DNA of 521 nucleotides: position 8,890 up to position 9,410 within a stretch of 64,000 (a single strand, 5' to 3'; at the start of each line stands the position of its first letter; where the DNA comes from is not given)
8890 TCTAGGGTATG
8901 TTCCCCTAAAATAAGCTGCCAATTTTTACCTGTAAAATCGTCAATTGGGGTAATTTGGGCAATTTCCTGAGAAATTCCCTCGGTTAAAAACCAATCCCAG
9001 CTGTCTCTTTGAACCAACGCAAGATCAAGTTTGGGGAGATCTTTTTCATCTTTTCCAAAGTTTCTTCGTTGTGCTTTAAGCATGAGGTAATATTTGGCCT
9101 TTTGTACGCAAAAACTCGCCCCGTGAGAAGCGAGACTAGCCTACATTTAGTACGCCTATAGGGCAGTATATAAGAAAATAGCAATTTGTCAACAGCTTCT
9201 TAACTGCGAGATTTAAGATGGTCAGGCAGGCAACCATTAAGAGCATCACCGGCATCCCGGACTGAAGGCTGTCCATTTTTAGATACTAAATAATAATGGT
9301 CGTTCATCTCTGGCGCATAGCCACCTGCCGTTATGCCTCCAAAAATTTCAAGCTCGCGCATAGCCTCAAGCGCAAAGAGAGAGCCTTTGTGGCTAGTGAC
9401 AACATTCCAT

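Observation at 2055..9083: rpoB and rpoC fused into one 7-kb ORF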

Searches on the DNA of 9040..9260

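Call 72: search_rna_families(source=window, start=9040, end=9260, threshold=evalue, max_evalue=1)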
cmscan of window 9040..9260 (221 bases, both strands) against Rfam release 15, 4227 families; matches with E-value up to 1: 1.
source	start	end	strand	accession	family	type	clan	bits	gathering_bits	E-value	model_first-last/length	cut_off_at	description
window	9221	9238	-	RF01304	sR5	Gene; snRNA; snoRNA; CD-box;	-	12.9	40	0.82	36-53/53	no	Small nucleolar RNA sR5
